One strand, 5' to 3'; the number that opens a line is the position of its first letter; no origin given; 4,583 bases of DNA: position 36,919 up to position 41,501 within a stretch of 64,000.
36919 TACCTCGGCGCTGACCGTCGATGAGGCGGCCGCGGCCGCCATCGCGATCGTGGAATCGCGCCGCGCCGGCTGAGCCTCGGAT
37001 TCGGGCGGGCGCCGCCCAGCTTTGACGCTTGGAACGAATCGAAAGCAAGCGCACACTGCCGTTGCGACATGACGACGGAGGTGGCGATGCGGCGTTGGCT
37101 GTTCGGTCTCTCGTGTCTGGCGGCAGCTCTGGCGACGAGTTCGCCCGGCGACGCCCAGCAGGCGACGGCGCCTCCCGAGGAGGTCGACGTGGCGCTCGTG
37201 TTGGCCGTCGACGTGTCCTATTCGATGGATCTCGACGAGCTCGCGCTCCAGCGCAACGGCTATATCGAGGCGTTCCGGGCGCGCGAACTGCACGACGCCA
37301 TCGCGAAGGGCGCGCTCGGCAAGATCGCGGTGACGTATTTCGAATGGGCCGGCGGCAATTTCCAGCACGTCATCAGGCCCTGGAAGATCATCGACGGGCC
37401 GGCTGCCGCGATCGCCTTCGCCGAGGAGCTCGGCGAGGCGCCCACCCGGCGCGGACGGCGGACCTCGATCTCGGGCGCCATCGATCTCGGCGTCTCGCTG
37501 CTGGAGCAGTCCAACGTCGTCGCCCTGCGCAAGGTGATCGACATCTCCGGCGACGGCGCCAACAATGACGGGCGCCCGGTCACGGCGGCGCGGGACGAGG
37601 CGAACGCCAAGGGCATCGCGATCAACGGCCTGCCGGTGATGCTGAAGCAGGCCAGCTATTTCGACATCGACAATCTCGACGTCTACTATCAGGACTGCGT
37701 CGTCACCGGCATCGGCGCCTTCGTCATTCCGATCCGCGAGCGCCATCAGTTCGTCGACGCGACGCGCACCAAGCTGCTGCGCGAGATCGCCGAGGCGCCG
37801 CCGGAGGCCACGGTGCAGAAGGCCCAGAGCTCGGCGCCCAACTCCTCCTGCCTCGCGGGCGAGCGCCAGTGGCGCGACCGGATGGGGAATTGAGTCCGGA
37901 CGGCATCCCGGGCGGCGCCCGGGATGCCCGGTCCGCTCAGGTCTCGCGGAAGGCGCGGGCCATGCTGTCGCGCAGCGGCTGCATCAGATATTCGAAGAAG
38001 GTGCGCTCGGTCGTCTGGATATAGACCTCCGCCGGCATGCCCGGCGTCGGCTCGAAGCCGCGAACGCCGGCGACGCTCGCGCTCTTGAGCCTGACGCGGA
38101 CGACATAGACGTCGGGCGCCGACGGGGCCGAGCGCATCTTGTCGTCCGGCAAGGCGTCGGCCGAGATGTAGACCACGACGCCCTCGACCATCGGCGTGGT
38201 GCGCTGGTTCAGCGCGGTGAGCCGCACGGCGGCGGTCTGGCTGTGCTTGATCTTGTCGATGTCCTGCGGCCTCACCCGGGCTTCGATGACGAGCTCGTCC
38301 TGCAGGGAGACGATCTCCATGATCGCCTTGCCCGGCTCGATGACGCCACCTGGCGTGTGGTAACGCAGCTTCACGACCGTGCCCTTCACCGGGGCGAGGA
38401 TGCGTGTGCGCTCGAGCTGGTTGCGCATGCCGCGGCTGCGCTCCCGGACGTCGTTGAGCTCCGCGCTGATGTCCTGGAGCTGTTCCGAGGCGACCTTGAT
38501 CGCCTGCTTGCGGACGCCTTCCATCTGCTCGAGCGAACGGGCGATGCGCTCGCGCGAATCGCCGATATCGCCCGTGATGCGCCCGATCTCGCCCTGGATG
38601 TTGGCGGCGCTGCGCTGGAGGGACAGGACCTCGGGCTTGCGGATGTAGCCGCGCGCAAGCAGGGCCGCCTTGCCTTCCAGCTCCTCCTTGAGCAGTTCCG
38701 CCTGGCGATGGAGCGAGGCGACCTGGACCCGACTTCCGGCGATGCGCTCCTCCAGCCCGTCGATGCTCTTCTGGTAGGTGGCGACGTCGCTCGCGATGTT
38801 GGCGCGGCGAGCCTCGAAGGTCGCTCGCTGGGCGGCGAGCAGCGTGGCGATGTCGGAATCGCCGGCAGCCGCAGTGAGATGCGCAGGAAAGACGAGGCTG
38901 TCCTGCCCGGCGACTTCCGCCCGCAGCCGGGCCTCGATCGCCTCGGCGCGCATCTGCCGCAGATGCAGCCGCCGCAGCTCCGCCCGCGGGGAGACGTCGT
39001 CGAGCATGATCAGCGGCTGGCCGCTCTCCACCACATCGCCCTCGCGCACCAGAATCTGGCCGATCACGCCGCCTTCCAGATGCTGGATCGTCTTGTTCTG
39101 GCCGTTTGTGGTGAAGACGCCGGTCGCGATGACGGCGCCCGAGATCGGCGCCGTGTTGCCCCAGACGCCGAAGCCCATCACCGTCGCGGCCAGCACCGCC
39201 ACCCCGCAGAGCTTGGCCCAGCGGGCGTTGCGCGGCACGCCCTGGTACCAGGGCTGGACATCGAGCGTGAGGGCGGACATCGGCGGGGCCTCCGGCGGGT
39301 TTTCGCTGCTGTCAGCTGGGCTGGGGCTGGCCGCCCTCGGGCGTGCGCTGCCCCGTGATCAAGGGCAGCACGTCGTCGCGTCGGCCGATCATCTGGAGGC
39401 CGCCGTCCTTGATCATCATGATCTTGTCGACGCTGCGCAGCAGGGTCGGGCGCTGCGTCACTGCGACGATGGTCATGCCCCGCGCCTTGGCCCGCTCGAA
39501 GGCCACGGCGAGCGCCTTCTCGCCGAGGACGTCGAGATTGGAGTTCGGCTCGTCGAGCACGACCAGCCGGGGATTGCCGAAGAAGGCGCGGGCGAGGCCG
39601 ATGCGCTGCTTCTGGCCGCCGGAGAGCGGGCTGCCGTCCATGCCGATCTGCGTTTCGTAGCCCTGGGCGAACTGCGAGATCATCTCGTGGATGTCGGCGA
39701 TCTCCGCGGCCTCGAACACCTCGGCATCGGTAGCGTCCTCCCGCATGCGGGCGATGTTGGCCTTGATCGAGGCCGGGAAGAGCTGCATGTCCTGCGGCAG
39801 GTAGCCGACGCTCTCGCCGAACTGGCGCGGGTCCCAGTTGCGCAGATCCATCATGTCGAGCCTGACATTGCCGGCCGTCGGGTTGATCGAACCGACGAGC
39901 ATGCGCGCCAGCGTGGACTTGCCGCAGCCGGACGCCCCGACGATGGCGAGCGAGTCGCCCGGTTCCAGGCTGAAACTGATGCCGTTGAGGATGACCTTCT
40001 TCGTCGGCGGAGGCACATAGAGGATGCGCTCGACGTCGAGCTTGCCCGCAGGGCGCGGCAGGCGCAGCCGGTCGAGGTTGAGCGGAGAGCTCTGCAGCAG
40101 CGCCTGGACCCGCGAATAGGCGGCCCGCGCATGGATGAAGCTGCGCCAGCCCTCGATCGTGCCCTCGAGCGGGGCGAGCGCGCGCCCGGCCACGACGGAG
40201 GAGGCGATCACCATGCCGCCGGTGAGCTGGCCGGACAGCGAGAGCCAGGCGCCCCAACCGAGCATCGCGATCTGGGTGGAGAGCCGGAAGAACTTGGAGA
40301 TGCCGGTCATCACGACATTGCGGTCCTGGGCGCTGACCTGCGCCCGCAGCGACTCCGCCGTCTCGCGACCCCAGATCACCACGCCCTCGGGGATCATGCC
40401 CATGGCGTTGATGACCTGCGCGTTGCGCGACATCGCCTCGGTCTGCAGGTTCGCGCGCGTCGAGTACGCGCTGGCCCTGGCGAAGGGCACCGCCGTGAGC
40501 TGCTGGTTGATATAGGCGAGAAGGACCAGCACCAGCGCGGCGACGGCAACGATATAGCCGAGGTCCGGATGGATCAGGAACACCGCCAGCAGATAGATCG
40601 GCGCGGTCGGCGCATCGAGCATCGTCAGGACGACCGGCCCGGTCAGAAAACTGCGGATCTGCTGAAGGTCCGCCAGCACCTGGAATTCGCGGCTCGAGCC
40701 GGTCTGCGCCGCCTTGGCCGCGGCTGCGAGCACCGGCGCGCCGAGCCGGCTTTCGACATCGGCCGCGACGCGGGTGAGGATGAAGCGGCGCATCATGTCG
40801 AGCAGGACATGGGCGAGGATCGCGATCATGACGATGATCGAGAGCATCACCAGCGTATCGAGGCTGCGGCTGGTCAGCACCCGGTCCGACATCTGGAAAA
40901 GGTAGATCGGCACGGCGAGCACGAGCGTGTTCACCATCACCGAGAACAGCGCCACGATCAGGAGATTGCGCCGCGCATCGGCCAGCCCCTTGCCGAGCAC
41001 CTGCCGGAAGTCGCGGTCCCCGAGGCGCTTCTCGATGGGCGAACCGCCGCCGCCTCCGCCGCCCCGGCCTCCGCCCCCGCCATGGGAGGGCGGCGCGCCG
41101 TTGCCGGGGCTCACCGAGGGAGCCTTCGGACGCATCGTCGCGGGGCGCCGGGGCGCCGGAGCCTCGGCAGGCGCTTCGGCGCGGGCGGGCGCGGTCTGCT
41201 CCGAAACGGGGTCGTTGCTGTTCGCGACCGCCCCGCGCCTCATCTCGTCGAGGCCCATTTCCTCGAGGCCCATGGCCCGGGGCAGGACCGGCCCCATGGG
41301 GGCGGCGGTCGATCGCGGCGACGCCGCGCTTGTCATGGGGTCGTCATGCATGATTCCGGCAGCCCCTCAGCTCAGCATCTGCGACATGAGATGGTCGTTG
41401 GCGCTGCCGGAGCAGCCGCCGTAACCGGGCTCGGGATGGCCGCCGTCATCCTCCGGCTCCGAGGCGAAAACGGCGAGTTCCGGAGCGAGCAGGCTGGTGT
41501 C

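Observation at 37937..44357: Four-gene type I secretion operon whose two cargo-position genes encode large non-RTX repeat proteins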

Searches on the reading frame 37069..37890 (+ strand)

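Call 28: search_protein_families(library=pfam, proteins=[window:37069-37890:+], max_evalue=0.1)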
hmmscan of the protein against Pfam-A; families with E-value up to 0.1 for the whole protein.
window:37069-37890:+ (274 aa): 2 families
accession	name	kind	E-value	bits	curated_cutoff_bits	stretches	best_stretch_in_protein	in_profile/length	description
PF06707.17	DUF1194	-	6.7e-74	248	27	1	38-242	1-204/206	Protein of unknown function (DUF1194)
PF25176.1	DUF7831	-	0.041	14.2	27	1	147-203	9-66/118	Family of unknown function (DUF7831)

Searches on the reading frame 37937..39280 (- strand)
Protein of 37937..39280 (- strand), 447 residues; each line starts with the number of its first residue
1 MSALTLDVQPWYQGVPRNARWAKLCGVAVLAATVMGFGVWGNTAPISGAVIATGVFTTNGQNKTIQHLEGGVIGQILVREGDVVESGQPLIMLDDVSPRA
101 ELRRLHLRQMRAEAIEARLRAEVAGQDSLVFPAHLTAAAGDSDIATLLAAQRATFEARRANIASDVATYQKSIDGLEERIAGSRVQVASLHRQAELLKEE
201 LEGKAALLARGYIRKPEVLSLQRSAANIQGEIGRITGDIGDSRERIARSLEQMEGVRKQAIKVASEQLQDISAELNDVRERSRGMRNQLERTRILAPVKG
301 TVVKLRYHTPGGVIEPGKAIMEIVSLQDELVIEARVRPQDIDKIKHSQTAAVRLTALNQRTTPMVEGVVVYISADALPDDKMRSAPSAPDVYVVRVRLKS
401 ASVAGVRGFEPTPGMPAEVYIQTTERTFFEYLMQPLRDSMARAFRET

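Call 3: search_protein_families(library=pfam, proteins=[window:37937-39280:-], max_evalue=1)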
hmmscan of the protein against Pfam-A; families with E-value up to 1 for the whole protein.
window:37937-39280:- (447 aa): 11 families
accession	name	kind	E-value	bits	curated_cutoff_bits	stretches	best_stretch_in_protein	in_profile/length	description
PF13437.12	HlyD_3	-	8.8e-16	59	22.2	2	294-399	2-94/106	HlyD family secretion protein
PF16576.10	HlyD_D23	-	8.9e-11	41.9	30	1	257-374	75-186/214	Barrel-sandwich domain of CusB or HlyD membrane-fusion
PF00364.28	Biotin_lipoyl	-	0.00015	21.9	22.1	1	65-93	45-73/73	Biotin-requiring enzyme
PF13533.13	Biotin_lipoyl_2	-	0.0049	17.1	29.8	1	71-94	9-32/32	Biotin-lipoyl like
PF04108.17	ATG17_like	-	0.011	15.6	43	1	145-293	118-283/355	Autophagy protein ATG17-like domain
PF07926.17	TPR_MLP1_2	-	0.025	15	36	1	147-196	79-128/129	TPR/MLP1/MLP2-like protein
PF01105.29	EMP24_GP25L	-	0.11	13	25.9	1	251-292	111-151/182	emp24/gp25L/p24 family/GOLD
PF02050.21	FliJ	-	0.15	12.8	28.4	1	148-202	24-83/123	Flagellar FliJ protein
PF01551.29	Peptidase_M23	-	0.18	12.4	28.7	0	44-90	18-69/96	Peptidase family M23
PF06419.17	COG6_N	-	0.43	11.2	27.4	0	261-292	35-66/114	Conserved oligomeric complex COG6, N-terminal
PF10473.14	CENP-F_leu_zip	-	0.45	11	34.5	0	249-292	50-92/140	Leucine-rich repeats of kinetochore protein Cenp-F/LEK1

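Call 4: search_protein_families(library=ncbifam, proteins=[window:37937-39280:-], max_evalue=1)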
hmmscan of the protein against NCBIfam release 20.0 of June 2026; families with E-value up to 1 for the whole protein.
window:37937-39280:- (447 aa): 30 families (the best 25 are shown)
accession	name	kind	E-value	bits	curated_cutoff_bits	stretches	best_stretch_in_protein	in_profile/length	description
TIGR01843.1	type_I_hlyD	subfamily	2e-114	382.8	208.65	1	25-447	6-422/422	HlyD family type I secretion periplasmic adaptor subunit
TIGR03794.1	NHLM_micro_HlyD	equivalog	5.5e-16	58.5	156.2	1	27-381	23-345/421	NHLP bacteriocin system secretion protein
TIGR01730.1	RND_mfp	subfamily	4e-15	55.6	94.9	2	61-164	25-127/322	efflux RND transporter periplasmic adaptor subunit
TIGR02971.1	heterocyst_DevB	subfamily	9e-13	48.3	129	1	73-408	27-317/327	ABC exporter membrane fusion protein, DevB family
TIGR00998.1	8a0101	subfamily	1.3e-12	47.4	390.8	1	131-372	108-281/334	EmrA/EmrK family multidrug efflux transporter periplasmic adaptor subunit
TIGR01000.1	bacteriocin_acc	subfamily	2e-09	36.8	258.85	1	220-376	248-403/457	bacteriocin secretion accessory protein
NF007785.0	PRK10476.1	equivalog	3.5e-08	32.7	376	1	249-391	167-303/347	multidrug transporter subunit MdtN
NF002939.0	PRK03598.1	equivalog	5.3e-08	32.4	393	2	153-376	82-284/332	secretion protein HlyD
NF011715.0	PRK15136.1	equivalog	2.4e-05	23.1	563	1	286-352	207-274/390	multidrug efflux MFS transporter periplasmic adaptor subunit EmrA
NF045487.1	ASRP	equivalog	8.7e-05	21.3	300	1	154-284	349-471/593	archaea-specific SMC-related protein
TIGR02168.1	SMC_prok_B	equivalog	0.00051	17.9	567.35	1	150-291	770-921/1181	chromosome segregation protein SMC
NF002572.0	PRK02224.1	equivalog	0.001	17.5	1087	1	140-290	305-443/888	DNA double-strand break repair ATPase Rad50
NF005117.0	PRK06549.1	equivalog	0.0021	18.7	159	1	60-95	59-94/130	acetyl-CoA carboxylase biotin carboxyl carrier protein subunit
NF008606.0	PRK11578.1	equivalog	0.0026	16.9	342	1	258-352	150-245/371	macrolide transporter subunit MacA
NF004173.0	PRK05641.1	equivalog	0.0032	18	199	1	69-93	128-152/153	putative acetyl-CoA carboxylase biotin carboxyl carrier protein subunit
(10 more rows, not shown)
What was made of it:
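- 37937..39280 (-): HlyD-family type I secretion membrane-fusion (adaptor) protein, 447 aa. TIGR01843 at 382.8 bits (cutoff 208.65); Pfam HlyD_3 and HlyD_D23 (calls 3, 4).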

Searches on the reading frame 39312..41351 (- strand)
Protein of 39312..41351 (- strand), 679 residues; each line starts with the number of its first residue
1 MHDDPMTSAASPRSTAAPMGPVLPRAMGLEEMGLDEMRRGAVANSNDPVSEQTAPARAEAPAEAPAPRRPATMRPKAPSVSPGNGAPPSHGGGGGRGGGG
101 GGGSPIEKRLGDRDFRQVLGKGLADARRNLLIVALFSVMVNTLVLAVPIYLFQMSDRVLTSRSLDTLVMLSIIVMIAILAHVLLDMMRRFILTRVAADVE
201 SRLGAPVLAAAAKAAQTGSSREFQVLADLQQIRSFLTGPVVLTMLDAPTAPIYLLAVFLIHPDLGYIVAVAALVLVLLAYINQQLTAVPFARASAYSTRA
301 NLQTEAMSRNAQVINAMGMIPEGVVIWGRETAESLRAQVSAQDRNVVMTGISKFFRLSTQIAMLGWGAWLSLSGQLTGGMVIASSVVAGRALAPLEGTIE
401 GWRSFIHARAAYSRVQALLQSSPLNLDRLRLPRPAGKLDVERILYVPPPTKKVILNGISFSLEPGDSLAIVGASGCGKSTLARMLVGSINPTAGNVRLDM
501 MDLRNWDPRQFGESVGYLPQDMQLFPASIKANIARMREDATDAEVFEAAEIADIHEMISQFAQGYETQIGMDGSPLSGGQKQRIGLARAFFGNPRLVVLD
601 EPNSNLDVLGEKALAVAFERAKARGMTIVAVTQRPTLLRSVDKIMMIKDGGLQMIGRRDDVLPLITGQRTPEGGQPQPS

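Call 3: search_protein_families(library=pfam, proteins=[window:39312-41351:-], max_evalue=1)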
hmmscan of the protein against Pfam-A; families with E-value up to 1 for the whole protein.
window:39312-41351:- (679 aa): 20 families
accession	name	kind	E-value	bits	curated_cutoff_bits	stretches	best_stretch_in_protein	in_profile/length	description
PF00005.33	ABC_tran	-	2.2e-32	113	25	1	455-603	1-136/137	ABC transporter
PF00664.28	ABC_membrane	-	1.6e-08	35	28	1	131-386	2-265/274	ABC transporter transmembrane region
PF13304.12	AAA_21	-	0.00094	19.8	27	1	576-638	238-303/304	AAA domain, putative AbiEii toxin, Type IV TA system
PF06414.18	Zeta_toxin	-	0.0058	16.5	22.3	1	470-508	21-59/199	Zeta toxin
PF13401.12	AAA_22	-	0.0079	17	27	1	467-490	7-30/130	AAA domain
PF02463.25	SMC_N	-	0.014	15.2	40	1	530-647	96-211/220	RecF/RecN/SMC N terminal domain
PF03193.22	RsgA_GTPase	-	0.018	15.3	30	1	466-497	107-138/174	RsgA GTPase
PF01935.23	DUF87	-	0.036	14.6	23.2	1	467-500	25-60/220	Helicase HerA, central domain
PF20720.3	nSTAND3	-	0.04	14.1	27.2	1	467-486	19-38/155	Novel STAND NTPase 3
PF13555.12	AAA_29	-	0.047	13.9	27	1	460-481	17-38/61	P-loop containing region of AAA domain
PF13481.12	AAA_25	-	0.048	13.7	27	1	438-485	10-53/195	AAA domain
PF00004.35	AAA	-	0.061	14.2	21.2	1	470-504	3-35/131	ATPase family associated with various cellular activities (AAA)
PF13671.12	AAA_33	-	0.061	14.1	27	1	470-488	4-22/143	AAA domain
PF01580.24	FtsK_SpoIIIE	-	0.085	12.7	24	1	467-503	41-79/221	FtsK/SpoIIIE family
PF00485.24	PRK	-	0.13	12.5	22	1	469-491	3-25/196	Phosphoribulokinase / Uridine kinase family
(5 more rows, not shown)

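Call 4: search_protein_families(library=ncbifam, proteins=[window:39312-41351:-], max_evalue=1)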
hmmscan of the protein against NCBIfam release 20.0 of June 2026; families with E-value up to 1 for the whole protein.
window:39312-41351:- (679 aa): 196 families (the best 25 are shown)
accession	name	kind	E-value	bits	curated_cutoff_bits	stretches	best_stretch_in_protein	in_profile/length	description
TIGR01842.1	type_I_sec_PrtD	subfamily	5.1e-207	688.7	510.15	1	123-662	1-541/544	type I secretion system permease/ATPase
TIGR03375.1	type_I_sec_LssB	subfamily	9.4e-100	334.9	693.1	1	123-663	144-690/696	type I secretion system permease/ATPase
TIGR01846.1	type_I_sec_HlyB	subfamily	1.6e-80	271.3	725.55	1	126-662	137-679/694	type I secretion system permease/ATPase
TIGR03796.1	NHLM_micro_ABC1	equivalog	8e-67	226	853.3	1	114-660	140-697/710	NHLP family bacteriocin export ABC transporter peptidase/permease/ATPase subunit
TIGR02204.1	MsbA_rel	hypoth_equivalog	9.5e-58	196.2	780.4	1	130-661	20-561/576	ABC transporter, permease/ATP-binding protein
TIGR02857.1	CydD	equivalog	1.1e-56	192.9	435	1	407-646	289-528/529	thiol reductant ABC exporter subunit CydD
TIGR03797.1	NHLM_micro_ABC2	equivalog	6.2e-56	190.2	709.4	1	115-659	123-669/686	NHLP bacteriocin export ABC transporter permease/ATPase subunit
TIGR00958.1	3a01208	subfamily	1.2e-53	182.4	874.6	1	346-658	385-697/711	antigen peptide transporter 2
TIGR01193.1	bacteriocin_ABC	subfamily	3.2e-53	181.3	523.85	2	334-661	367-695/708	peptide cleavage/export ABC transporter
TIGR02868.1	CydC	equivalog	1.6e-52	178.9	329.05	1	250-634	141-529/530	thiol reductant ABC exporter subunit CydC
NF010178.0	PRK13657.1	equivalog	1e-48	166.2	733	1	123-660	14-555/588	glucan ABC transporter ATP-binding protein/ permease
NF045513.1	HepA_fam_ABC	equivalog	7.9e-48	163.3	725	1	162-658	89-592/610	heterocyst formation ABC transporter subunit HepA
TIGR02203.1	MsbA_lipidA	equivalog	9.8e-46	156.4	602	1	131-658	16-552/572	lipid A export permease/ATP-binding protein MsbA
NF008379.0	PRK11174.1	equivalog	8.5e-43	146.9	684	1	445-655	356-564/588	heme ABC transporter permease/ATP-binding protein CydD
NF052233.1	CphA_assoc_ABC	equivalog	6.8e-41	140.4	880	1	365-662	433-730/766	cyanophycin metabolism-associated ABC transporter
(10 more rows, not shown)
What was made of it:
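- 39312..41351 (-): PrtD-type type I secretion ABC permease/ATPase, 679 aa. The core is residues 123-662. It has no C39 peptidase or C39-like domain. TIGR01842 at 688.7 bits (cutoff 510), against HlyB-type 271 bits (call 4).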

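Call 53: search_solved_structures(query=window:39312-41351:-, max_evalue=1e-30)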
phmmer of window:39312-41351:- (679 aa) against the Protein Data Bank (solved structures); distinct sequences matched with E-value up to 1e-30: 208 (the best 60 are shown).
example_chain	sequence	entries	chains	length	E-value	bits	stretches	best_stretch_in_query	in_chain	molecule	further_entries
5l22_B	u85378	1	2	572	2.1e-111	376.7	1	116-663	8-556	ABC transporter (HlyB subfamily)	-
9ody_A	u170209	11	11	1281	1.7e-80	274.6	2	267-662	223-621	ATP-binding cassette, sub-family B (MDR/TAP), member 4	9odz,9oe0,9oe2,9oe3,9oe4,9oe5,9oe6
9oe1_A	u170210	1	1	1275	1.7e-80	274.6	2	267-662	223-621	ATP-binding cassette, sub-family B (MDR/TAP), member 4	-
9juj_A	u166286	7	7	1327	8.9e-80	272.2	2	265-661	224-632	ABC transporter B family member 1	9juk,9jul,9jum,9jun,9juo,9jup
8zpx_B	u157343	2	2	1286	9.6e-80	272.1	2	265-661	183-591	ABC transporter B family member 1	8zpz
9nfi_A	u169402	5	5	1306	3.5e-79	270.3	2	340-658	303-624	Permeability Glycoprotein (P-gp)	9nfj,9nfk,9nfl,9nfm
8zq4_B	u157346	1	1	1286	6.9e-79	269.3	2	265-661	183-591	ABC transporter B family member 1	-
8woi_A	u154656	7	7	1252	1.3e-77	265.1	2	228-660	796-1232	ABC transporter B family member 19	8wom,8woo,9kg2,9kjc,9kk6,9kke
8wp0_A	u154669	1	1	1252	9.8e-77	262.2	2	228-660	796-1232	ABC transporter B family member 19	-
4f4c_A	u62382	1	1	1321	1.5e-75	258.3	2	436-653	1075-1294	Multidrug resistance protein pgp-1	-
8sa0_A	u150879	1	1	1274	1.7e-75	258.1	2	255-662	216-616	ATP-dependent translocase ABCB1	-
6qex_A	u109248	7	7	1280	1.7e-75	258.1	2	255-662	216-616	Multidrug resistance protein 1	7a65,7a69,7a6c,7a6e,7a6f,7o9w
8gmg_A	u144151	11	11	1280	1.7e-75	258.1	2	255-662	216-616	ATP-dependent translocase ABCB1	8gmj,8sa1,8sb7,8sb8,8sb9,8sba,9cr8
8y6h_A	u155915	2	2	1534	3.1e-75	257.2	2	255-662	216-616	ATP-dependent translocase ABCB1,mNeonGreen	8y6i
7niu_A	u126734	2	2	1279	5.5e-75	256.4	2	279-659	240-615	Isoform 2 of Phosphatidylcholine translocator ABCB4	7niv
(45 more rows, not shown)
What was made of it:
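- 39312..41351 (-): Best PDB relative is Aquifex PrtD 5L22, E 2e-111 (call 53).
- On Type I secretion system (PrtD subfamily ABC): PDB best hit is PrtD 5L22, E 2e-111 (call 53).
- Checked: The best solved relative of the ABC is Aquifex PrtD 5L22 (E 2e-111), against HlyB at 6e-58 (call 53).
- Transporter identity: calls 3, 4, 53.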
